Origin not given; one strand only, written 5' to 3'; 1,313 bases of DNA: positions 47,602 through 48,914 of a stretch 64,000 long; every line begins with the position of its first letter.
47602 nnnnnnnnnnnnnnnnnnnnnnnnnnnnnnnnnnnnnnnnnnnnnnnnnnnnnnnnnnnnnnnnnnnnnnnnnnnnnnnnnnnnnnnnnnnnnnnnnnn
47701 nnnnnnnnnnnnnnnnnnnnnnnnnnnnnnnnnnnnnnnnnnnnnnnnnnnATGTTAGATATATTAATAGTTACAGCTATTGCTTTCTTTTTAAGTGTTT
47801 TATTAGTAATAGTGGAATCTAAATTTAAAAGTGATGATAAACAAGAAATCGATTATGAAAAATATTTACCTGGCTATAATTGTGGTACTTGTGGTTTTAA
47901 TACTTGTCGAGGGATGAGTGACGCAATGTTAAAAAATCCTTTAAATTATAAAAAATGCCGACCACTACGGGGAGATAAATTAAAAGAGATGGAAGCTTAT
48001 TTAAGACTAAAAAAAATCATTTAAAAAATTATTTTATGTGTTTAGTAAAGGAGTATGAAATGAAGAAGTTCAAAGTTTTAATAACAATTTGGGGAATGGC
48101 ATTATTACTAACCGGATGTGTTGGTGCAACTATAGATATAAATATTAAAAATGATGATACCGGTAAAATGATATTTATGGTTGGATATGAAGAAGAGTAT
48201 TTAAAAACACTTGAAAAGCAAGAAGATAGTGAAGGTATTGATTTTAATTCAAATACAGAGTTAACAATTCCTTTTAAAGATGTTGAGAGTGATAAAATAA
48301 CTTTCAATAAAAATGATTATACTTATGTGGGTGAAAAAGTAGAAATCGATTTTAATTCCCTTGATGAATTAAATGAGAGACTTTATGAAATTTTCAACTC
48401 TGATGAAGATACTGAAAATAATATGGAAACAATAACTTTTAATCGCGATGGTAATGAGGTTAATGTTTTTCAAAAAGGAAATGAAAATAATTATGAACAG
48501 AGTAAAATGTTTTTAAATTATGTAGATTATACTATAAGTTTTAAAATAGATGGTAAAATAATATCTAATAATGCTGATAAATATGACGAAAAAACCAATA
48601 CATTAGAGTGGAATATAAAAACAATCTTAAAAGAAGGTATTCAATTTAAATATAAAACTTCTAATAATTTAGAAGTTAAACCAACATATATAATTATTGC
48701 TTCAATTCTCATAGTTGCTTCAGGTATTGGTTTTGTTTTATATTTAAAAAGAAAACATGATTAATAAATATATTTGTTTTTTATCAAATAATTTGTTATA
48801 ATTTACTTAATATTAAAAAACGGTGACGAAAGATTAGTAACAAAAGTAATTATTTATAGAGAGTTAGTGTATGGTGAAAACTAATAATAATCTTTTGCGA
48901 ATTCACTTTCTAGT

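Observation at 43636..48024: Rnf operon with a fused RnfD-RnfG and an RnfB reduced to its N-terminal domain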

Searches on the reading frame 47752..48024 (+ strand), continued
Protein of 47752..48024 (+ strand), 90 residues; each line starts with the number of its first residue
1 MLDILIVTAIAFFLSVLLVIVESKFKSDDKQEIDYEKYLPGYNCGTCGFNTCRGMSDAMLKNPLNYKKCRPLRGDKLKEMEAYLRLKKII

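Call 95: find_encoding_contigs(protein=P0241, flank=6000, max_places=2)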
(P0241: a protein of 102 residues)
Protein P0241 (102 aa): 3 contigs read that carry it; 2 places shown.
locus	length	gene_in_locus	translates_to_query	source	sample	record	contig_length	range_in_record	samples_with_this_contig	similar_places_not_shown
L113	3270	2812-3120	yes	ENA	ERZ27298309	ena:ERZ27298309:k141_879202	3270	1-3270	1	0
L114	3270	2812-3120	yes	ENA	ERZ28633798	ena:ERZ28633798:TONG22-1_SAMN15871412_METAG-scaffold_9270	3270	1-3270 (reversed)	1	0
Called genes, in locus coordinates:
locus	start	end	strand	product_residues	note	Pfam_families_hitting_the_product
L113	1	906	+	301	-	?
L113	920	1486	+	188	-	PF04205:FMN_bind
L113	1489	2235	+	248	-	PF02508:Rnf-Nqr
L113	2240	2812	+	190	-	PF02508:Rnf-Nqr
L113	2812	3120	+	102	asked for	PF04060:FeS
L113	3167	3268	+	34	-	?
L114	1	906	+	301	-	?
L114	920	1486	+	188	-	PF04205:FMN_bind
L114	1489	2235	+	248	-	PF02508:Rnf-Nqr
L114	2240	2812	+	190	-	PF02508:Rnf-Nqr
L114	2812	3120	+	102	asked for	PF04060:FeS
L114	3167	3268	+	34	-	?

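Call 97: search_protein_families(library=pfam, proteins=[L111:7651-10200:+, L111:2217-4004:+, L111:10338-10958:+], max_evalue=0.1)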
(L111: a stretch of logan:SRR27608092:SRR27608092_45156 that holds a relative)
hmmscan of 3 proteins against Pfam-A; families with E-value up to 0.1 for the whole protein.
L111:7651-10200:+ (849 aa): 12 families
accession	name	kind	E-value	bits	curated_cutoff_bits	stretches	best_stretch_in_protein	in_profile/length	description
PF00890.30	FAD_binding_2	-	1.7e-50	172.9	20.4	2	411-828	71-413/414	FAD binding domain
PF04205.19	FMN_bind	-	6.4e-29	100.9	22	2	39-111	1-77/77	FMN-binding domain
PF01266.30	DAO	-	5.1e-15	56.3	27.9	1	240-294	1-57/353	FAD dependent oxidoreductase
PF03486.20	HI0933_like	-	4.5e-13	49.6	50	2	240-282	2-44/244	HI0933-like protein Rossmann domain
PF12831.13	FAD_oxidored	-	2.2e-10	40.8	27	1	240-277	1-38/416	FAD dependent oxidoreductase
PF01946.23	Thi4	-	4.7e-08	33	26.2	1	239-286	18-66/235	Thi4 family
PF13450.12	NAD_binding_8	-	2.3e-07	31.4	21.9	1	243-277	1-35/68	NAD(P)-binding Rossmann-like domain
PF07992.20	Pyr_redox_2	-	2.2e-06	27.8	26.1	1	239-277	1-35/291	Pyridine nucleotide-disulphide oxidoreductase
PF01494.25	FAD_binding_3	-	0.0012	18.5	22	1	240-273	3-36/349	FAD binding domain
PF01134.28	GIDA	-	0.0013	18.3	22.1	1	240-271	1-32/391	Glucose inhibited division protein A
PF05834.18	Lycopene_cycl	-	0.0035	16.9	23.4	1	240-276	1-41/380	Lycopene cyclase protein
PF13738.12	Pyr_redox_3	-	0.013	15.2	30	1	242-272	1-31/305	Pyridine nucleotide-disulphide oxidoreductase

L111:2217-4004:+ (595 aa): 2 families
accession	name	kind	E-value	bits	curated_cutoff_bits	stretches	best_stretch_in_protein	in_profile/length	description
PF03116.20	NQR2_RnfD_RnfE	-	5.5e-82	275.9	27.7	1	6-336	3-293/296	NQR2, RnfD, RnfE family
PF04205.19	FMN_bind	-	2.9e-18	66.7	22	2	520-590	3-74/77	FMN-binding domain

L111:10338-10958:+ (206 aa): 1 family
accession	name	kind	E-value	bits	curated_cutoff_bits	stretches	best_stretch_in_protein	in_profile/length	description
PF13987.11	YedD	-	0.02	15.2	27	1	15-72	29-87/106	YedD-like protein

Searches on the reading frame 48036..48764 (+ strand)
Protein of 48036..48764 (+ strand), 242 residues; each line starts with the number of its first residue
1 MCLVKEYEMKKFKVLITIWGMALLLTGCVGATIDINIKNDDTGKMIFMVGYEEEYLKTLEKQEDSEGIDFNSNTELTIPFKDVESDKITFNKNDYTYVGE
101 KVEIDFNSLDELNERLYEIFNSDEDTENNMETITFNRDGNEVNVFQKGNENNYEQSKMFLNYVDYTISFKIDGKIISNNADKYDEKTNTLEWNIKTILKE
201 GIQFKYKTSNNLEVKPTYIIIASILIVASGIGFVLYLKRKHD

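Call 3: search_protein_families(library=pfam, proteins=[window:48036-48764:+], max_evalue=0.01)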
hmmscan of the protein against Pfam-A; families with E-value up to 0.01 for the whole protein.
window:48036-48764:+ (242 aa): 1 family
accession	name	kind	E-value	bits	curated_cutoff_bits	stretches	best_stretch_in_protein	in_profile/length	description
PF21946.1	LppM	-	2.4e-05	25.1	27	1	33-195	4-140/153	LppM domain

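Call 4: search_protein_families(library=ncbifam, proteins=[window:48036-48764:+], max_evalue=0.01)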
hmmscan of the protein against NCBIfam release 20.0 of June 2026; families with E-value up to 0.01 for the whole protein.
window:48036-48764:+ (242 aa): 0 families
